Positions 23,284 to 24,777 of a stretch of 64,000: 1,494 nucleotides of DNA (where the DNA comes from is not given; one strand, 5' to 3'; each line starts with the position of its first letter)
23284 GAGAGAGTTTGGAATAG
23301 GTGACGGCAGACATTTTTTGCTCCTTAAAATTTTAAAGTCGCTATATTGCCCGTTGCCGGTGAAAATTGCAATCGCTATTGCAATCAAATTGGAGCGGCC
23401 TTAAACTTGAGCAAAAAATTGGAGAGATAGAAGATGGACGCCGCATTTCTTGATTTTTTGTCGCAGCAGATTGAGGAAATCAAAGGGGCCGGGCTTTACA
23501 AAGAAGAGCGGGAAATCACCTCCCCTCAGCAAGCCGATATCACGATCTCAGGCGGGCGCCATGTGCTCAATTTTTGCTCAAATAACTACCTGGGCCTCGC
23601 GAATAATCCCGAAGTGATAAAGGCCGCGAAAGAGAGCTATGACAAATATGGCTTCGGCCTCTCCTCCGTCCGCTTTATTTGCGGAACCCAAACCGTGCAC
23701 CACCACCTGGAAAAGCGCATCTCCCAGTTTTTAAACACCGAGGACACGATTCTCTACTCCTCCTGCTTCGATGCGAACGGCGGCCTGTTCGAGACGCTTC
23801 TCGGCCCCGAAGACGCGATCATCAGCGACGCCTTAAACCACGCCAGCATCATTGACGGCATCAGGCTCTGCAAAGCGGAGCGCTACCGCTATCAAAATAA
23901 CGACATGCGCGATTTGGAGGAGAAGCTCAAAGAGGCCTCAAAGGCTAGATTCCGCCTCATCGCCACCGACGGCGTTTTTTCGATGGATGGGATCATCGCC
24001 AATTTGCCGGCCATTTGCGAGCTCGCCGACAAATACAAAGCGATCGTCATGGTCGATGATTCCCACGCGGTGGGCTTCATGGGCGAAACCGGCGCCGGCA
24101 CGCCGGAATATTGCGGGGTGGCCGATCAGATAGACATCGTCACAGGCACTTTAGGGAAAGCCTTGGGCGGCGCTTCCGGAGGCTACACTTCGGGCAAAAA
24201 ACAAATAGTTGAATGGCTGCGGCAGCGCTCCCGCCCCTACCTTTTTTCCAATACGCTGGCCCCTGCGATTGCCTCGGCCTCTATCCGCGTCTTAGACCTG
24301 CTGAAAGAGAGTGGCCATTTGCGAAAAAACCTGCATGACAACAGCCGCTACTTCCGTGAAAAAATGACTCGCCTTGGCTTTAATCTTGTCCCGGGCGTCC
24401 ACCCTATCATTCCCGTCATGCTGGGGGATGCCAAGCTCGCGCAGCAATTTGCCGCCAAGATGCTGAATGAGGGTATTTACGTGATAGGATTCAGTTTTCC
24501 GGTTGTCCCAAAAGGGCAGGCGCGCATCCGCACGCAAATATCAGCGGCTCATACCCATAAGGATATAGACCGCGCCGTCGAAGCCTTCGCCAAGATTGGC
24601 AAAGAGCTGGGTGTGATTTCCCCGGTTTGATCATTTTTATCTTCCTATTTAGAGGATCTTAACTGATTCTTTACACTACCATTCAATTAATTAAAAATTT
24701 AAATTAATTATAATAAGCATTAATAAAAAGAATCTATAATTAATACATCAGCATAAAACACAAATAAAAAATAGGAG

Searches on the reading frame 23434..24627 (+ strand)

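Call 73: search_protein_families(library=pfam, proteins=[window:23434-24627:+], max_evalue=0.001)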
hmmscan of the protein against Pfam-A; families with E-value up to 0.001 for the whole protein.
window:23434-24627:+ (398 aa): 3 families
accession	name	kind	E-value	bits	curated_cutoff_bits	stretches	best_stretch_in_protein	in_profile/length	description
PF00155.27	Aminotran_1_2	-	1.7e-72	245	19.7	1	43-385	2-361/361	Aminotransferase class I and II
PF00266.25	Aminotran_5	-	9.7e-07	28.5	21.5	1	59-214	13-181/371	Aminotransferase class-V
PF00464.25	SHMT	-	0.00022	20.4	27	0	149-259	145-249/399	Serine hydroxymethyltransferase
